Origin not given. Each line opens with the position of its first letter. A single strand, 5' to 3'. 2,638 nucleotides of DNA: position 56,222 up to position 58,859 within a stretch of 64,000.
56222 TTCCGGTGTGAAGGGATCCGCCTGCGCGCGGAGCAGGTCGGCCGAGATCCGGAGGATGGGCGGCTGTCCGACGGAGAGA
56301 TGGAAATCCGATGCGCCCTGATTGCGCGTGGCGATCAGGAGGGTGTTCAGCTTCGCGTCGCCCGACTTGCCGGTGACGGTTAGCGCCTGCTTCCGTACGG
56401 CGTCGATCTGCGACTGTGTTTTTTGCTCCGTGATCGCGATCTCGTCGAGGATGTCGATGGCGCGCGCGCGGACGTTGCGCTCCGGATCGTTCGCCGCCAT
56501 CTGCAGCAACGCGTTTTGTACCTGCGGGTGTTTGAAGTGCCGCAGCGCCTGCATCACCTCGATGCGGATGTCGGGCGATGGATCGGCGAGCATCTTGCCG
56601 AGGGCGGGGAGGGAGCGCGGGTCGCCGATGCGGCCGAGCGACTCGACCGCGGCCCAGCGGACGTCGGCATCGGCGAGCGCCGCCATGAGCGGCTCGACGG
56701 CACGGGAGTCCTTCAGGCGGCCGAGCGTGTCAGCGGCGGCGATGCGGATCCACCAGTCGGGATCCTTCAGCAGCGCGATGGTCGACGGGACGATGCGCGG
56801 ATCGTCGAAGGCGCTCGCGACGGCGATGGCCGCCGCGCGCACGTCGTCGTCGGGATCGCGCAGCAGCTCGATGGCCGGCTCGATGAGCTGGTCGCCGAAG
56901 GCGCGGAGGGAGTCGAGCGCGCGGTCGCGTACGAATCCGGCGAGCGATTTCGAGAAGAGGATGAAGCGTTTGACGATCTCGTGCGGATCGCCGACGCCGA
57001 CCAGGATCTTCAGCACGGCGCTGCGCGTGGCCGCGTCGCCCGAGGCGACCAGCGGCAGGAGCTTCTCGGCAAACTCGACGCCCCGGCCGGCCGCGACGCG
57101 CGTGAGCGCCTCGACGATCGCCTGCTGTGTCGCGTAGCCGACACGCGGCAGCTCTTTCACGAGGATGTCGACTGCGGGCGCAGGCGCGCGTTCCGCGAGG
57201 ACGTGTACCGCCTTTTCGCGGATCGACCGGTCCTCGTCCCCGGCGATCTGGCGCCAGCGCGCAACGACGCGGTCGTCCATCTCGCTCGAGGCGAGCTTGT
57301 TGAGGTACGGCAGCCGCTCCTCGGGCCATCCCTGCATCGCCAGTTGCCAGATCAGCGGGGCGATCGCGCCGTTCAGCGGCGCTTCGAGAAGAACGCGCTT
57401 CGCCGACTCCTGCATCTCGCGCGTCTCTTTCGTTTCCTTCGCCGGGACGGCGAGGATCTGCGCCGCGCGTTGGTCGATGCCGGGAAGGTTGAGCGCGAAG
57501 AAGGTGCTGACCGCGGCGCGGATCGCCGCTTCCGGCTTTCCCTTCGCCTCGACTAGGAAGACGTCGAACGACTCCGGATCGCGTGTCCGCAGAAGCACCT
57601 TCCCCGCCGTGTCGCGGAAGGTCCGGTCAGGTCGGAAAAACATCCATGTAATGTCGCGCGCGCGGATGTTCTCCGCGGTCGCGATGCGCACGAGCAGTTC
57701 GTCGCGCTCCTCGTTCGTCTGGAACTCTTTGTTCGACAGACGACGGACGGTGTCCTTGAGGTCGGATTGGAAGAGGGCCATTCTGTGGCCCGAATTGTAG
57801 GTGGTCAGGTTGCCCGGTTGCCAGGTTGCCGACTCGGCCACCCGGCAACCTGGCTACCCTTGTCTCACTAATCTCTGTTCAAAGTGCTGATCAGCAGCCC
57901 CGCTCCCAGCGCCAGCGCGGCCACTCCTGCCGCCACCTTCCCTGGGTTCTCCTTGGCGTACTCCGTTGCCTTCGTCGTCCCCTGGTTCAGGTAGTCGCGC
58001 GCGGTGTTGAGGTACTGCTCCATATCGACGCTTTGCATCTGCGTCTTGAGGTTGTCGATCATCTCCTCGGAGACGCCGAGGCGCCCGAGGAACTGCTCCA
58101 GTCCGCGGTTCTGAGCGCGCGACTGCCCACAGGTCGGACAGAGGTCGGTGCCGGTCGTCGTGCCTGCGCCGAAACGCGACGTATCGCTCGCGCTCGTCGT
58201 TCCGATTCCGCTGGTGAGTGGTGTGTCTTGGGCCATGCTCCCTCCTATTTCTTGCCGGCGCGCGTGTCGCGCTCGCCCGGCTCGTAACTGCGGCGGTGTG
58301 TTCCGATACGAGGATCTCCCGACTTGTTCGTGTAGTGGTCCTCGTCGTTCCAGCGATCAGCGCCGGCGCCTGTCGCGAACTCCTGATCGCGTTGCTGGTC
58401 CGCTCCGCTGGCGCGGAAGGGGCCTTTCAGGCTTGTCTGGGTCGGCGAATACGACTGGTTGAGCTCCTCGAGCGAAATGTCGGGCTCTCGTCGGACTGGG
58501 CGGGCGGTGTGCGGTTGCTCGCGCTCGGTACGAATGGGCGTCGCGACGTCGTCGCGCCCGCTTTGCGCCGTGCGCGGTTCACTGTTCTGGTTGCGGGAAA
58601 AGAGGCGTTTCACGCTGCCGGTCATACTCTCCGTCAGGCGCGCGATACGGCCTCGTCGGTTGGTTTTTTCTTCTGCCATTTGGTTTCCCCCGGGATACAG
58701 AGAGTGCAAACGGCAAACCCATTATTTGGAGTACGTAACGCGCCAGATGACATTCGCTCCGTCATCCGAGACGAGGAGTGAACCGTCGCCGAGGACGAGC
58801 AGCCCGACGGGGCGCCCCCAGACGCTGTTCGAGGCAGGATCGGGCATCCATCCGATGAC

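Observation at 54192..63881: Six-gene co-directional cluster with three PilT-family ATPases, a glycosyltransferase-dehydrogenase fusion and an adjacent O-antigen-ligase-like gene, without other pilus genes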

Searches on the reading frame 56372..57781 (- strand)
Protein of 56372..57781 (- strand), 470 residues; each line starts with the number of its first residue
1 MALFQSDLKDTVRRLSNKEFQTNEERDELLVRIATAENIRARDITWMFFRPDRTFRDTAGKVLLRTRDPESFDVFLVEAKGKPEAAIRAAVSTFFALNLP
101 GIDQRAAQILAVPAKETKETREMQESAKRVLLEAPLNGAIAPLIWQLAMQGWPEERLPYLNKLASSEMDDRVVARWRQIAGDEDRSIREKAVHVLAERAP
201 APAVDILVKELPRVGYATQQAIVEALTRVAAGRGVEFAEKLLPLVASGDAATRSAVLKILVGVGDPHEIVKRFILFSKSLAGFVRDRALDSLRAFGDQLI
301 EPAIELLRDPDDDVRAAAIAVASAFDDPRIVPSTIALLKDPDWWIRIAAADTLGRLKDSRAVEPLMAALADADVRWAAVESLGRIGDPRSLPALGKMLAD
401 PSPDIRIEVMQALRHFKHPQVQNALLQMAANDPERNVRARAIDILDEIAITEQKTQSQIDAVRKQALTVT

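Call 14: find_related_loci(query=A1, collection=genome_contigs, flank=10000)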
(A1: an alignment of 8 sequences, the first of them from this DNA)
Query A1 (470 aa) in genome_contigs; peptide patterns used: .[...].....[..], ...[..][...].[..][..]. (x = any residue, [..] = any of these).
136 stretches matched a pattern; 87 encode a relative of the query (tblastn E <= 1e-3); the best 80 are kept; 80 distinct loci.
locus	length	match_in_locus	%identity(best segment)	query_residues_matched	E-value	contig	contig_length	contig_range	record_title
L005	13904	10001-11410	90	1-470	0e+0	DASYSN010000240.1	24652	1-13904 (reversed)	MAG TPA_asm: Thermoanaerobaculia bacterium isolate SMAG_U4539 k141_1312920, whole genome shotgun sequence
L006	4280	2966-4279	91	1-438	0e+0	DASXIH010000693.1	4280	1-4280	MAG TPA_asm: Thermoanaerobaculia bacterium isolate SMAG_U5216 k141_1544336, whole genome shotgun sequence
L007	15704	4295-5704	63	1-470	0e+0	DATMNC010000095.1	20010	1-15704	MAG TPA_asm: Thermoanaerobaculia bacterium isolate SMAG_U12840 k141_4130036, whole genome shotgun sequence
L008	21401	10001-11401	62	1-467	0e+0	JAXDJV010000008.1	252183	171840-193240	MAG: Acidobacteriota bacterium isolate BP_58 scaffold_1374324, whole genome shotgun sequence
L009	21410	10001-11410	61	1-470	0e+0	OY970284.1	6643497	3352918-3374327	MAG: Thermoanaerobaculia bacterium isolate MFD05513.bin.1.42 genome assembly, chromosome: 1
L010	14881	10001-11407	62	1-469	0e+0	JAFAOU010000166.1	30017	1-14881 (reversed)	MAG: Acidobacteriota bacterium isolate CP_BM_ER_20 BM_ER_k147_5491548, whole genome shotgun sequence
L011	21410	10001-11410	62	1-470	0e+0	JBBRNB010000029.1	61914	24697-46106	MAG: Thermoanaerobaculia bacterium isolate La1_metabat2.109 LA1C_B2.109_k141_498698L_61914_cov_119.0257, whole genome sh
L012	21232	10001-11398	61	1-468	0e+0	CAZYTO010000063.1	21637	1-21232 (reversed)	MAG TPA_asm: uncultured Thermoanaerobaculia bacterium isolate binchicken_co185_101 genome assembly, contig: NODE_3205_le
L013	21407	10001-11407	63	1-469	0e+0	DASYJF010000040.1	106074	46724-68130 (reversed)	MAG TPA_asm: Thermoanaerobaculia bacterium isolate SMAG_U4288 k141_2384317, whole genome shotgun sequence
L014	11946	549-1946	60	1-467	0e+0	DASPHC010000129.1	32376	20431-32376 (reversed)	MAG TPA_asm: Thermoanaerobaculia bacterium isolate SMAG_U11946 k141_2384264, whole genome shotgun sequence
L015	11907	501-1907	61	1-470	0e+0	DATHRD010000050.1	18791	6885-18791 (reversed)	MAG TPA_asm: Thermoanaerobaculia bacterium isolate SMAG_U12756 k141_2371806, whole genome shotgun sequence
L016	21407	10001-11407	63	1-469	0e+0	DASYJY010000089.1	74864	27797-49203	MAG TPA_asm: Thermoanaerobaculia bacterium isolate SMAG_U4307 k141_2260254, whole genome shotgun sequence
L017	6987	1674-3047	61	1-467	0e+0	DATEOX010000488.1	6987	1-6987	MAG TPA_asm: Thermoanaerobaculia bacterium isolate SMAG_U9006 k141_285579, whole genome shotgun sequence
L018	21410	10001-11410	60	1-469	0e+0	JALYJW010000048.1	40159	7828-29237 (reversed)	MAG: Acidobacteriota bacterium isolate CAM bin14 SD1481_NODE_57_length_40159_cov_2.079312, whole genome shotgun sequence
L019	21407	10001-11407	60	1-470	0e+0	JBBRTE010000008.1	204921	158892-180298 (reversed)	MAG: Thermoanaerobaculia bacterium isolate La2_metabat2.187 La2_metabat2.187_K_347650L204921_cov_21.0172, whole genome s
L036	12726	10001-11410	59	1-470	4e-179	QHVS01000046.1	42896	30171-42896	MAG: Acidobacteria bacterium isolate gp7 AA9 14_1009_16_30cm_scaffold_896_e_808_curated, whole genome shotgun sequence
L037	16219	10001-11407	57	1-470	2e-178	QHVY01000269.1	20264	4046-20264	MAG: Acidobacteria bacterium isolate gp7 AA10 14_1009_09_30cm_scaffold_7943_curated, whole genome shotgun sequence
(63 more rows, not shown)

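Call 64: predict_structure(alignment_id=A1)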
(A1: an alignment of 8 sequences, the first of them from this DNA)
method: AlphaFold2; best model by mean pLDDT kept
length: 470 residues; sequences in the alignment: 8
mean_pLDDT: 87.2   pTM: 0.71
mean pLDDT of the five models: 87.2, 87.0, 86.0, 84.5, 84.1
residues with pLDDT >= 90: 190; 70-90: 262; 50-70: 11; < 50: 7
segments of 3 or more residues with pLDDT < 50: 1-5
pLDDT, mean of each block of 10 residues (from residue 1): 56 85 87 85 88 88 83 90 87 84 86 85 90 86 90 90 91 94 94 95 93 92 93 85 83 89 88 90 84 86 92 90 86 93 92 91 94 91 92 90 89 86 86 87 85 73 61
secondary structure, 60 per line:
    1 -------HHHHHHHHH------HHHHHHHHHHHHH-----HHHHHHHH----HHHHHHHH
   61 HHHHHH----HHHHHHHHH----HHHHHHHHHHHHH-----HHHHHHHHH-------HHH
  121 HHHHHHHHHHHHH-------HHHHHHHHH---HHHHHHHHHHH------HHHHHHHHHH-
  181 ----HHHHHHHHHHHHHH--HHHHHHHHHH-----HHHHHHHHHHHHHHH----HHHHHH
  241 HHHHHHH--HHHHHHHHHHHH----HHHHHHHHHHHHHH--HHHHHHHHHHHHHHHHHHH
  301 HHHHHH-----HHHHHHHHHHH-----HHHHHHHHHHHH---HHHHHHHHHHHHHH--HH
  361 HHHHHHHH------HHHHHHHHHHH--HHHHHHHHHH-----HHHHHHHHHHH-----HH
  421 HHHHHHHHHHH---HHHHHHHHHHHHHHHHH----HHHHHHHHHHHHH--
elements in order: H8-16 H23-35 H41-48 H53-66 H71-79 H84-96 H102-110 H118-133 H141-149 H153-163 H170-179 H185-198 H201-210 H216-230 H235-247 H250-261 H266-279 H282-306 H312-322 H328-339 H343-356 H359-368 H375-385 H388-397 H403-413 H419-431 H435-451 H456-468
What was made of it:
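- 56372..57781 (-): HEAT-PilT, N-terminal HEAT-repeat solenoid (residues 1-470). The AlphaFold model has pLDDT 87.2 and 28 helices spanning residues 8-468 (call 64).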

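Call 67: fold_search(model_id=the predicted structure, library=pdb)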
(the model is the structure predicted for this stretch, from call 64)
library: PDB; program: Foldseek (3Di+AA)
matches with E <= 10: 1511; with E <= 0.001: 283
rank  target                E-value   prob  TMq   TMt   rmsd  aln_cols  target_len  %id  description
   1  6fsq                  2.7e-09  1.00  0.31  0.39  26.7       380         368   24  Structure of A3_bGFPD, an artificial bi-domain protein based on two different alphaRep domains : A3 and a GFP binding do (released 2018-08-08)
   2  6bzx_A                2.1e-07  1.00  0.32  0.51  11.2       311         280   27  Structure of the artificial complex alpha-Rep/Octarellin V.1 crystallized by counter diffusion in a capillary (released 2019-01-09)
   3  5j3v_A                3.6e-07  1.00  0.30  0.19  26.4       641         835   13  Crystal structure of human Karyopherin-beta2 bound to the histone H3 tail (released 2016-09-21)
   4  8u89_A                3.9e-07  1.00  0.31  0.27  19.9       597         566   16  The structure of the PP2A-B56Delta holoenzyme mutant - E197K (released 2024-01-10)
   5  2pf4_B                4.3e-07  1.00  0.35  0.30  18.2       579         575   16  Crystal structure of the full-length simian virus 40 small t antigen complexed with the protein phosphatase 2A Aalpha  (released 2007-08-07)
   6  4zv6_A                4.7e-07  1.00  0.33  0.52  10.6       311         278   27  Crystal structure of the artificial alpharep-7 octarellinV.1 complex (released 2016-05-25)
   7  8j07_m7               4.7e-07  1.00  0.27  0.23  22.5       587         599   14  96nm repeat of human respiratory doublet microtubule and associated axonemal complexes (released 2023-07-26)
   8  4rv1_C                5.4e-07  1.00  0.25  0.28  18.3       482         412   16  Crystal Structure of Engineered Protein. Northeast Structural Genomics Consortium (NESG) Target OR497. (released 2014-12-10)
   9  3dw8_A                5.9e-07  1.00  0.29  0.25  18.9       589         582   17  Structure of a Protein Phosphatase 2A Holoenzyme with B55 subunit (released 2008-10-07)
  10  4xl5_C                6.1e-07  1.00  0.31  0.55   9.4       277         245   29  X-ray structure of bGFP-A / EGFP complex (released 2015-08-19)
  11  7z8v_D                1.1e-06  1.00  0.31  0.14  22.7       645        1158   14  CAND1-SCF-SKP2 (SKP1deldel) CAND1 engaged SCF rocked (released 2023-04-19)
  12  2h4m_B                1.2e-06  1.00  0.31  0.19  25.7       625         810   13  Karyopherin Beta2/Transportin-M9NLS (released 2006-10-24)
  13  4jlq_A                1.5e-06  1.00  0.29  0.19  26.3       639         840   13  Crystal structure of human Karyopherin-beta2 bound to the PY-NLS of Saccharomyces cerevisiae NAB2 (released 2013-04-03)
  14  4rv1_D                1.8e-06  1.00  0.18  0.20  20.2       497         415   16  Crystal Structure of Engineered Protein. Northeast Structural Genomics Consortium (NESG) Target OR497. (released 2014-12-10)
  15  5ife_C                2.3e-06  1.00  0.33  0.22  21.6       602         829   12  Crystal structure of the human SF3b core complex (released 2016-10-26)
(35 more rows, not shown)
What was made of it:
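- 56372..57781 (-): Foldseek matches alphaRep, karyopherin-beta2 and the PP2A scaffold (call 67).
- The HEAT solenoid model and its fold matches support a scaffold (calls 64, 67).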

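Call 73: search_protein_families(library=pfam, proteins=[L036:215-883:-, L036:1265-1759:-, L036:1756-4227:-, L036:4334-4900:-, L036:4897-5490:-, L036:5487-6080:-, L036:6059-6958:-, L036:7056-8678:-, L036:8682-9890:-], max_evalue=0.001)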
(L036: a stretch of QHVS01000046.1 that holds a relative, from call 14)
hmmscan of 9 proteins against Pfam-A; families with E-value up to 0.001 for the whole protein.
L036:215-883:- (222 aa): 0 families

L036:1265-1759:- (164 aa): 0 families

L036:1756-4227:- (823 aa): 7 families
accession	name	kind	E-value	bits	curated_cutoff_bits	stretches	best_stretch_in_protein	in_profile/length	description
PF00263.26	Secretin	-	2.3e-40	138.4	27.5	1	387-559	1-169/169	Bacterial type II and III secretion system protein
PF03958.22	Secretin_N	-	2.4e-08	34.5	28.2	1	254-312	2-68/69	Bacterial type II/III secretion system short domain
PF07719.23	TPR_2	-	5.4e-07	29.7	27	1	25-54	5-34/34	Tetratricopeptide repeat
PF00515.34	TPR_1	-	1.8e-06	27.9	27.8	1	25-54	5-34/34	Tetratricopeptide repeat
PF13414.12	TPR_11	-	6.4e-05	23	26.8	1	34-61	7-34/42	TPR repeat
PF16344.10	FecR_C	-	0.00016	22.1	24.4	1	173-237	5-70/70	FecR, C-terminal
PF13428.12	TPR_14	-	0.00072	20.4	23.5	0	25-62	5-42/44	Tetratricopeptide repeat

L036:4334-4900:- (188 aa): 0 families

L036:4897-5490:- (197 aa): 0 families

L036:5487-6080:- (197 aa): 0 families

L036:6059-6958:- (299 aa): 0 families

L036:7056-8678:- (540 aa): 5 families
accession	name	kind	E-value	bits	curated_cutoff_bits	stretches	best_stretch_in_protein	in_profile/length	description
PF00437.27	T2SSE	-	7.1e-130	433.4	24.9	1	145-534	2-369/370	Type II/IV secretion system protein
PF05157.20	MshEN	-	4.2e-17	62.3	23.1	1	28-114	1-88/90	MshEN domain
PF25199.1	nSTAND_NTPase5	-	4.8e-05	23.6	34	1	288-333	38-84/145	Novel STAND NTPase 5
PF13401.12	AAA_22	-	0.00057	20.7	27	0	291-334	5-48/130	AAA domain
PF13191.12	AAA_16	-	0.00066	20.6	32.6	0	289-385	23-110/167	AAA ATPase domain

L036:8682-9890:- (402 aa): 1 family
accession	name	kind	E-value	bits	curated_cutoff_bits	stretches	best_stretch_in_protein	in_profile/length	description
PF00482.28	T2SSF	-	1.1e-53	180.9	25.2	2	270-392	1-125/125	Type II secretion system (T2SS), protein F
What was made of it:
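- Closest known: N-terminal regulatory domains on PilB/MshE-type extension ATPases. Same: An MshEN-bearing T2SSE gene lies next to HEAT-PilT in L036 (call 73).
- These families are shared by T2SS and T4P, and its four small genes have no PilM/N/O/P Pfam hits (call 73).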

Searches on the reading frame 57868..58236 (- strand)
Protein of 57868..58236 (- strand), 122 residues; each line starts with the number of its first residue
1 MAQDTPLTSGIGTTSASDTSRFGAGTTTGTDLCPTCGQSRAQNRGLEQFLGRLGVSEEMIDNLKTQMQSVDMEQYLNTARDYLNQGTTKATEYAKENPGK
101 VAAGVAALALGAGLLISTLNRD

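Call 4: search_protein_families(library=pfam, proteins=[window:57868-58236:-], max_evalue=0.01)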
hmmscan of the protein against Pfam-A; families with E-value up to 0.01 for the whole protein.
window:57868-58236:- (122 aa): 1 family
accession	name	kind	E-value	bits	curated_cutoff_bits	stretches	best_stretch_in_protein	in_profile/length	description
PF19029.5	DUF883_C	-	0.0049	16.9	27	0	90-117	1-28/30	DUF883 C-terminal glycine zipper region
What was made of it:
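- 57868..58236 (-): s122: small tail-anchored membrane protein (G/S/T-rich N-terminus, one CPTCG motif, DUF883/ElaB-like C-terminal glycine-zipper TM). Weak DUF883_C hit (call 4).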

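Call 5: search_protein_families(library=ncbifam, proteins=[window:57868-58236:-], max_evalue=0.01)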
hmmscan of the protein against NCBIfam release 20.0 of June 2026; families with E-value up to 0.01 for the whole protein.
window:57868-58236:- (122 aa): 0 families

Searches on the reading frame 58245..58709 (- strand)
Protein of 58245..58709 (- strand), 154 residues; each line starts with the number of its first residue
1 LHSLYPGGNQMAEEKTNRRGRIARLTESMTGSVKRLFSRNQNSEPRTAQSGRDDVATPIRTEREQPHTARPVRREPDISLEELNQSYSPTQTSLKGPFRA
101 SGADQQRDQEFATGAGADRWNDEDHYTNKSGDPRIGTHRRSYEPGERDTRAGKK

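Call 4: search_protein_families(library=pfam, proteins=[window:58245-58709:-], max_evalue=0.01)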
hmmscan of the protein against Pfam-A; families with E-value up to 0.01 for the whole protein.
window:58245-58709:- (154 aa): 0 families

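Call 5: search_protein_families(library=ncbifam, proteins=[window:58245-58709:-], max_evalue=0.01)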
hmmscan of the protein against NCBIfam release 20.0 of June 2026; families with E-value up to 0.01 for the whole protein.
window:58245-58709:- (154 aa): 0 families
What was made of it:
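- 58245..58679 (-): s144: hydrophilic protein without a family, with conserved C-terminal motifs. No Pfam or NCBIfam hit (calls 4, 5).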
